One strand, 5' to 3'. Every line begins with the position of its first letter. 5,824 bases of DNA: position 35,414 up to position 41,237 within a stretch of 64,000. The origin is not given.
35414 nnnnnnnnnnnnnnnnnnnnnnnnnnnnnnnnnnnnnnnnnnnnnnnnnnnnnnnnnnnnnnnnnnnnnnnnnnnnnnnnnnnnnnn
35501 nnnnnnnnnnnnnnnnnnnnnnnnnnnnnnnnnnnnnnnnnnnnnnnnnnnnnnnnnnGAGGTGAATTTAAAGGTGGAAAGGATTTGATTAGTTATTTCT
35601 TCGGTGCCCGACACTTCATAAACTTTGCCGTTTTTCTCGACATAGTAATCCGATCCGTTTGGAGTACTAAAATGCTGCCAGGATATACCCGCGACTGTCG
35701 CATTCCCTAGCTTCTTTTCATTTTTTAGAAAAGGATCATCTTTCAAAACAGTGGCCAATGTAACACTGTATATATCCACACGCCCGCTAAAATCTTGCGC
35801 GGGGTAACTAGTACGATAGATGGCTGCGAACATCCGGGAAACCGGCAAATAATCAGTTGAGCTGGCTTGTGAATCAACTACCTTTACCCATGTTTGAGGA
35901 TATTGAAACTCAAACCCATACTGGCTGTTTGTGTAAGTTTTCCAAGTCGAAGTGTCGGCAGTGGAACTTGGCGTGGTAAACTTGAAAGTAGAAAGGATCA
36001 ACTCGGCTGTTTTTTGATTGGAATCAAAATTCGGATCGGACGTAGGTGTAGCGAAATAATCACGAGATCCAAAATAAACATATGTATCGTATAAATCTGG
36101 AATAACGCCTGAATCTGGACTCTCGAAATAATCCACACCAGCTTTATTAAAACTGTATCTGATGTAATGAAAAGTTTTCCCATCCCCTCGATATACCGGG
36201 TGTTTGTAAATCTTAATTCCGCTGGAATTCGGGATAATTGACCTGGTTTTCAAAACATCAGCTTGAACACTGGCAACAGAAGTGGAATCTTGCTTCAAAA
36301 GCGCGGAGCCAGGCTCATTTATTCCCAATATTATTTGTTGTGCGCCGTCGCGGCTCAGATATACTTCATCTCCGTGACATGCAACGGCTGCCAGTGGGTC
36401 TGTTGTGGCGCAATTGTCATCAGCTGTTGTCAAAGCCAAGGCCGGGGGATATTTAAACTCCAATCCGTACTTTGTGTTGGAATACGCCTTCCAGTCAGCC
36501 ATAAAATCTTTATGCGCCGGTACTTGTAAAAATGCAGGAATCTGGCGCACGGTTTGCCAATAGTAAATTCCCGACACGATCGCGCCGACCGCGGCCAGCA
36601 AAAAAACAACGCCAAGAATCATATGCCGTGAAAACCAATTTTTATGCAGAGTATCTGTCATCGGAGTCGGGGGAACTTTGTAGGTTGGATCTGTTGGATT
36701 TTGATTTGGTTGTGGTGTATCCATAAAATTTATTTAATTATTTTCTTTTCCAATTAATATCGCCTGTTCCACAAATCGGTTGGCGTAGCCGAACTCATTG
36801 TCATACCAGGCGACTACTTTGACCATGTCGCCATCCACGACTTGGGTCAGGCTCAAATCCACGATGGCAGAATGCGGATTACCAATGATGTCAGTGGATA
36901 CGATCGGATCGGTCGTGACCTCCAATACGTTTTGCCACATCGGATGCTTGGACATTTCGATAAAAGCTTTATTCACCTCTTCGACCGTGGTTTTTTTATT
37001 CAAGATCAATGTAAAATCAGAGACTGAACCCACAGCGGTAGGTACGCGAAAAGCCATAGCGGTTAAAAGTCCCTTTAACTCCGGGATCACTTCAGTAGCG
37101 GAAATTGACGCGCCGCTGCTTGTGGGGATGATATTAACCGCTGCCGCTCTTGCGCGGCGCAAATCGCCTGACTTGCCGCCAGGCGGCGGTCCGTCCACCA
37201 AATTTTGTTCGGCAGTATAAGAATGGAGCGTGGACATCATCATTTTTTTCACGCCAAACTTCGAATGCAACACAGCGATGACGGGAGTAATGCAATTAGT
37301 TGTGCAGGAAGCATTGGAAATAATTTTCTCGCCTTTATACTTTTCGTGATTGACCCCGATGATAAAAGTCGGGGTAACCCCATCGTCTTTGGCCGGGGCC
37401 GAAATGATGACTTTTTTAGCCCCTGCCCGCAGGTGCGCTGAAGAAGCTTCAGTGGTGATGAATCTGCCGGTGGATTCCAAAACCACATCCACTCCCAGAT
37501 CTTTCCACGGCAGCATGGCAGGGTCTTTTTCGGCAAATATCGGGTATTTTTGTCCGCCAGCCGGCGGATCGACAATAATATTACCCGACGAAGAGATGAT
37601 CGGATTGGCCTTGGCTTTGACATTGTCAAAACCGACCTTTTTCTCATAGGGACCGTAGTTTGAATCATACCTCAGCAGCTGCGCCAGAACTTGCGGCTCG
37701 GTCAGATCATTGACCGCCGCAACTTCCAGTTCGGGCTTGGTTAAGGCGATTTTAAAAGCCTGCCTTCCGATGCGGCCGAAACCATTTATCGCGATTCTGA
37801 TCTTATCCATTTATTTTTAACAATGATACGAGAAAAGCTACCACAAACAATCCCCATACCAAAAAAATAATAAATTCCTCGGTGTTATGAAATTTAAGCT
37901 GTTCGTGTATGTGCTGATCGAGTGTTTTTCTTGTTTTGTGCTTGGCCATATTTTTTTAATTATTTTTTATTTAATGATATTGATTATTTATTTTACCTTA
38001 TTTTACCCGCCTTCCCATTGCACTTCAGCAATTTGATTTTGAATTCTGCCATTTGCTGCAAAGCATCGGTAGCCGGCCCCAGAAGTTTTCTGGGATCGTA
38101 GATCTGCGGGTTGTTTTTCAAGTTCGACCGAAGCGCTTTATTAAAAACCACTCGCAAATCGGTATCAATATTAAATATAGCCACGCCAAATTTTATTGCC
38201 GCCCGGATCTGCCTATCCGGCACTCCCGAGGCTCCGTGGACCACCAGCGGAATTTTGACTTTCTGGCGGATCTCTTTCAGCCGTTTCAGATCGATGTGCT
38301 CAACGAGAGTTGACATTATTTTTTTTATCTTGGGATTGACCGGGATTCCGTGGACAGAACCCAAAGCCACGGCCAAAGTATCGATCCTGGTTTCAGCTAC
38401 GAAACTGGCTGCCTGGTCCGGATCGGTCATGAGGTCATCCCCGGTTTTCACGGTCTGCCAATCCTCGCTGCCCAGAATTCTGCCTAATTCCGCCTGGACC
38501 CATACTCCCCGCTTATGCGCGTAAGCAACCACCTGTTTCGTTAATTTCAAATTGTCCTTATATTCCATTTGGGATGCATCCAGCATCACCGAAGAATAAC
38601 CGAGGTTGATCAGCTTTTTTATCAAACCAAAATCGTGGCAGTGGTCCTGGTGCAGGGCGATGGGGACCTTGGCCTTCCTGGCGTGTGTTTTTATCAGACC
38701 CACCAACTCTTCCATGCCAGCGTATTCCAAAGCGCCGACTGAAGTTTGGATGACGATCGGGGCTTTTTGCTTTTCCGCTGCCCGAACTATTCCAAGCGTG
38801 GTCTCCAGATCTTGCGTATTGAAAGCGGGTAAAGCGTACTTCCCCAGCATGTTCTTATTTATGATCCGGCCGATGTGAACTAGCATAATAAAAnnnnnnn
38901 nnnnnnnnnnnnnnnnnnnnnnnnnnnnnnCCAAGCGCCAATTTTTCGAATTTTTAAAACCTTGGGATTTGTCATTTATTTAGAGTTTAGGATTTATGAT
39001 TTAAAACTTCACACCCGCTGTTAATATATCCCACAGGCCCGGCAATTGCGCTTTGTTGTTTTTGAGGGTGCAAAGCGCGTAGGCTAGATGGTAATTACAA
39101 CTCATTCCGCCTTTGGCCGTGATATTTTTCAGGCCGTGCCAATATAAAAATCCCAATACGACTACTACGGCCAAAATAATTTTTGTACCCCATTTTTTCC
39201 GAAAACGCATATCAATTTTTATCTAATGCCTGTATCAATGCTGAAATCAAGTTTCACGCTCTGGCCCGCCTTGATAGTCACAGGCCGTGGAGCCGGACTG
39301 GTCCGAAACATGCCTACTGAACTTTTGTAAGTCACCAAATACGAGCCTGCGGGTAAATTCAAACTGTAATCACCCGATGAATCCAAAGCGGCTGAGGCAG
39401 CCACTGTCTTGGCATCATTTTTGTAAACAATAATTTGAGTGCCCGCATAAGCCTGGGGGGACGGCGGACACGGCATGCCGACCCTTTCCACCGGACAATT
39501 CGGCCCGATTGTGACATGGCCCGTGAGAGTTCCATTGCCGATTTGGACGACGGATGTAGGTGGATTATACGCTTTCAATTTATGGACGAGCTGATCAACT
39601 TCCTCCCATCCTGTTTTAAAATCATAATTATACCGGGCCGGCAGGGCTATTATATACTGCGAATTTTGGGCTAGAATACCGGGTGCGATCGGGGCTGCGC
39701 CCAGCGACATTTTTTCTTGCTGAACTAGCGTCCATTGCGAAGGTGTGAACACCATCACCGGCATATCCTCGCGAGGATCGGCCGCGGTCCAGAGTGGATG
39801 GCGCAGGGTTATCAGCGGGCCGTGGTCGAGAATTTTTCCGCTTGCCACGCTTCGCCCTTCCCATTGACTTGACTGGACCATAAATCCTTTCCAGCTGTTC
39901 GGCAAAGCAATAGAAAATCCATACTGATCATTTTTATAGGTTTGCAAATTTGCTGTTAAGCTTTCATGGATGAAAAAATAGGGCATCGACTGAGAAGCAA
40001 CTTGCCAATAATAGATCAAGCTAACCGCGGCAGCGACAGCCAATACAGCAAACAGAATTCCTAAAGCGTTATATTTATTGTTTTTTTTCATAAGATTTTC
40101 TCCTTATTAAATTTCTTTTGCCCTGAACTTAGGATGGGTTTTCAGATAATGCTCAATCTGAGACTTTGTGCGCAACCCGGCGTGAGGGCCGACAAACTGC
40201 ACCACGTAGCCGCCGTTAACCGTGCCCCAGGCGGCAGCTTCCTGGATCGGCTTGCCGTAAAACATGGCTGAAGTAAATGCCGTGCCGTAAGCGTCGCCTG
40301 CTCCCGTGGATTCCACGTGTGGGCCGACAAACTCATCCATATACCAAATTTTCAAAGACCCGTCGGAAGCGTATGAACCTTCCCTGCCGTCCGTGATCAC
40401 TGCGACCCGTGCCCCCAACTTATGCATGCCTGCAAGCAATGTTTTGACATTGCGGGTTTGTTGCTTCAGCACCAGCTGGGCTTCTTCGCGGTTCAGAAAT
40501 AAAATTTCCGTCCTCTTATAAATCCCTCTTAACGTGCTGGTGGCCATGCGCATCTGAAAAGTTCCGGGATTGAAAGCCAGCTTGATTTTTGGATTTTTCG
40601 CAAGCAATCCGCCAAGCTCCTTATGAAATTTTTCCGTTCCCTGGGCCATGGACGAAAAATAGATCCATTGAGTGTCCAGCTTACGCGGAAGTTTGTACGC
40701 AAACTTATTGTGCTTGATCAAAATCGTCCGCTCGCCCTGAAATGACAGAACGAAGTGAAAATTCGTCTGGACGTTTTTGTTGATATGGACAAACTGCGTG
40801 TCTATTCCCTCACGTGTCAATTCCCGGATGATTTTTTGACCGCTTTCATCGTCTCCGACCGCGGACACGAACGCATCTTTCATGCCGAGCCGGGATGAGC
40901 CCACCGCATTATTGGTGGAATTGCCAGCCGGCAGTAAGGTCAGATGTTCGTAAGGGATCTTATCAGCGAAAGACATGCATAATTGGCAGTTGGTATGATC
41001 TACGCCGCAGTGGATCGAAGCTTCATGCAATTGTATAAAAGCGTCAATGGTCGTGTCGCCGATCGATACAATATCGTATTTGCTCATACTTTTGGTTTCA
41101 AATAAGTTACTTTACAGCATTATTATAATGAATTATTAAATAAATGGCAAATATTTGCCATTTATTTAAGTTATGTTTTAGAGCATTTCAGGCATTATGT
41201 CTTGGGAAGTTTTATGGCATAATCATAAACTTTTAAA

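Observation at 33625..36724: Tandem array of three modular membrane-anchored paralogs with a perfect 240-bp repeat and conserved module ends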

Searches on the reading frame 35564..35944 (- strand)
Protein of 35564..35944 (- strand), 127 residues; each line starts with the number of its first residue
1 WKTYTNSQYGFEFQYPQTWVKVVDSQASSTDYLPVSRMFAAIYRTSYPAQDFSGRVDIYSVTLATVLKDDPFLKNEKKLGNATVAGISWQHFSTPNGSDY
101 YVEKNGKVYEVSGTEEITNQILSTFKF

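Call 41: search_solved_structures(query=A2, max_evalue=10, show_alignments=2)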
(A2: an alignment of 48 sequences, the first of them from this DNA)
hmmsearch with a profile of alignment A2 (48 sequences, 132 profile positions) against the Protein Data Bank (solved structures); distinct sequences matched with E-value up to 10: 2.
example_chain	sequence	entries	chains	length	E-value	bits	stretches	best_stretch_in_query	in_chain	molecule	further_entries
2lnj_A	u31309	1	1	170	0.021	19.3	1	4-90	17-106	Putative uncharacterized protein sll1418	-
2xb3_A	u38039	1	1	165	0.035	18.6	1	3-130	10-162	PSBP PROTEIN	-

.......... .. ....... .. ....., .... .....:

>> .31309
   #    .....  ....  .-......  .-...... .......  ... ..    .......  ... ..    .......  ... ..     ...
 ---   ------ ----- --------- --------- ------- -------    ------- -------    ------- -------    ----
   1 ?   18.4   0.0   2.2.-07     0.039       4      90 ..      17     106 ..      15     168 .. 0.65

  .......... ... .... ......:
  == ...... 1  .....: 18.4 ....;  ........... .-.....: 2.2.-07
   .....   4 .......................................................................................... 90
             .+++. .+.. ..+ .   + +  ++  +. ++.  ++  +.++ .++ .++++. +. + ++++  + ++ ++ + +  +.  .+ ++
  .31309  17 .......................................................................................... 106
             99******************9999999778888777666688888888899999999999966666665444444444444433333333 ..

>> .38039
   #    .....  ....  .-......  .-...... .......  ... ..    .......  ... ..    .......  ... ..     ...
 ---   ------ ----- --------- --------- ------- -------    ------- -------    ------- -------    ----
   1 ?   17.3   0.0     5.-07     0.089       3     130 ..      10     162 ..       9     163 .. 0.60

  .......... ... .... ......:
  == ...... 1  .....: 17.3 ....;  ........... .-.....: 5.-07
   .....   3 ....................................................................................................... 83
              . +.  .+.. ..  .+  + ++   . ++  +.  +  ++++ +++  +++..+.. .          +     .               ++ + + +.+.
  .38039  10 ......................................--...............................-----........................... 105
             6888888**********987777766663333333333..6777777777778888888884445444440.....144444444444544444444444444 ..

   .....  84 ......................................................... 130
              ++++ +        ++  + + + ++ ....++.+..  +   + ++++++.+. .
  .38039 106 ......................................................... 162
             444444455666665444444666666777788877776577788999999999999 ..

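Call 56: search_protein_representatives(alignment_id=A2)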
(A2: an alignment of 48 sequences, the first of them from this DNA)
Query: 48 sequences, 132 profile positions. Proteins with E-value up to 0.001 (for the whole library): 32963; up to 1e-10: 9174; up to 1e-30: 219. The best 150 are listed.
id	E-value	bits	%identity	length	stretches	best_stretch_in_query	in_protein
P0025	1.9e-62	226.6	-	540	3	1-132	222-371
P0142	9.3e-61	221.1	-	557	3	1-132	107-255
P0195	6.6e-60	218.3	-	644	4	1-132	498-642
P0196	2.2e-55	203.7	-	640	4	1-132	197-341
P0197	3.3e-55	203.1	-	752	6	1-132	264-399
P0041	3.3e-54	199.9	-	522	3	1-132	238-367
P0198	1.7e-53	197.6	-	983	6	2-132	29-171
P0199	2.3e-53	197.1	-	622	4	1-132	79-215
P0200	3.6e-52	193.3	-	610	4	1-132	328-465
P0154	8.6e-51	188.8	-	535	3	1-132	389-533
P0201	2.1e-49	184.4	-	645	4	1-132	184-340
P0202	8.7e-48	179.1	-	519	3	1-132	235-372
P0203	7.9e-47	176.0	-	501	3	1-132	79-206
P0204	2.9e-46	174.2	-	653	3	2-132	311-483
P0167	1.4e-45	171.9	-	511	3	1-132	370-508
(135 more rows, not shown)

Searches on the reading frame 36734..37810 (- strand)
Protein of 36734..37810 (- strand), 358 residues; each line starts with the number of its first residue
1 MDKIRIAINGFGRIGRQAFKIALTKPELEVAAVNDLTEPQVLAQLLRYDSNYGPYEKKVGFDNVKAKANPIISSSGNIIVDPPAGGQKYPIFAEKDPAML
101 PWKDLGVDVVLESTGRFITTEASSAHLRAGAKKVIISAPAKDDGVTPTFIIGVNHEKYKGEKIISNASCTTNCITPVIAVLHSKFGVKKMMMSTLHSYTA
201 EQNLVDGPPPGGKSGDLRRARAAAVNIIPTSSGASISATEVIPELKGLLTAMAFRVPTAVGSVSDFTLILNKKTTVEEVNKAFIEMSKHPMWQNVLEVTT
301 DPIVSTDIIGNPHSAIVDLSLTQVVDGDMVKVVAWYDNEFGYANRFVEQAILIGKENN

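Call 51: search_protein_families(library=pfam, proteins=[window:36734-37810:-], max_evalue=0.01)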
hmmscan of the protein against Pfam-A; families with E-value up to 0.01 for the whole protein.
window:36734-37810:- (358 aa): 2 families
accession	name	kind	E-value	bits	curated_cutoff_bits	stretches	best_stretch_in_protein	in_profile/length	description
PF02800.25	Gp_dh_C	-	1.4e-52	177.9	24.4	1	174-336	1-158/158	Glyceraldehyde 3-phosphate dehydrogenase, C-terminal domain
PF00044.30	Gp_dh_N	-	7.2e-29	100.5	31.7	1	4-119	1-100/101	Glyceraldehyde 3-phosphate dehydrogenase, NAD binding domain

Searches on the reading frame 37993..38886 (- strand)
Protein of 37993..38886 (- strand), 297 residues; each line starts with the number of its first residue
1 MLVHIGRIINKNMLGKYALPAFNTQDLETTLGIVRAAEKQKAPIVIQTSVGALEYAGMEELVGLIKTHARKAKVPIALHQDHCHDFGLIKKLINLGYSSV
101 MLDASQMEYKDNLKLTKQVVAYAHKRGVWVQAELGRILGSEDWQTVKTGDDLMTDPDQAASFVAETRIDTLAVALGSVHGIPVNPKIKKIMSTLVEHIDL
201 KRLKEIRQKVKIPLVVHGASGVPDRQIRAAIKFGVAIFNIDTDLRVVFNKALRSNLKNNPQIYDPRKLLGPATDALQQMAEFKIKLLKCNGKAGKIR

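Call 51: search_protein_families(library=pfam, proteins=[window:37993-38886:-], max_evalue=0.01)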
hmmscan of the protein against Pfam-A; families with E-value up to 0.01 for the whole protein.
window:37993-38886:- (297 aa): 1 family
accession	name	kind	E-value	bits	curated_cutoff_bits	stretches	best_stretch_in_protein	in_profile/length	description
PF01116.26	F_bP_aldolase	-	1.2e-87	294.4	25.5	1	7-292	5-277/277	Fructose-bisphosphate aldolase class-II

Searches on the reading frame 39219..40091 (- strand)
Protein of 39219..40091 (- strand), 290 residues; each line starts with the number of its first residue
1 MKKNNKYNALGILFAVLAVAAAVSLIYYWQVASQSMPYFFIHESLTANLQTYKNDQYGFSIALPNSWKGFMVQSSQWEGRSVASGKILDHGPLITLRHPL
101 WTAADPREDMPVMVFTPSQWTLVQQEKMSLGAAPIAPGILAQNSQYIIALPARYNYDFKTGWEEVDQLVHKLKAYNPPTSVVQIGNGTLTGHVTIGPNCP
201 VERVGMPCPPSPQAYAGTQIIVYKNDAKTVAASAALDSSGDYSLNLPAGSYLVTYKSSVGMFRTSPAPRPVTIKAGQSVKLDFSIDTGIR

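Call 3: search_protein_families(library=pfam, proteins=[window:39219-40091:-], max_evalue=1)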
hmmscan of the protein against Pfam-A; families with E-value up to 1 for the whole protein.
window:39219-40091:- (290 aa): 3 families
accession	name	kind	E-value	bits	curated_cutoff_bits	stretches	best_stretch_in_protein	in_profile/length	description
PF13620.12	CarboxypepD_reg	-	1.6e-05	25.6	32.3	1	215-284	14-80/82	Carboxypeptidase regulatory-like domain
PF18933.6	PsbP_2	-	0.015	15.8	27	1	43-68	38-63/184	PsbP-like protein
PF17210.9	SdrD_B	-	0.097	13.3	29.7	1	217-265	26-74/112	SdrD B-like domain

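Call 4: search_protein_families(library=ncbifam, proteins=[window:39219-40091:-], max_evalue=1)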
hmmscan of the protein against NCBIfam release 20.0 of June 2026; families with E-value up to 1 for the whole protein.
window:39219-40091:- (290 aa): 0 families

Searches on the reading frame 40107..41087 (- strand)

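Call 51: search_protein_families(library=pfam, proteins=[window:40107-41087:-], max_evalue=0.01)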
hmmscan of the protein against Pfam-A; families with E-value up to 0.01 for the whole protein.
window:40107-41087:- (326 aa): 2 families
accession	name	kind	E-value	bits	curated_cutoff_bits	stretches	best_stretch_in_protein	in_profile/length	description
PF00294.29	PfkB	-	5.7e-32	111.7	25.8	1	45-304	27-298/302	pfkB family carbohydrate kinase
PF08543.17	Phos_pyr_kin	-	0.0031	17.4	27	1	184-287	110-223/246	Phosphomethylpyrimidine kinase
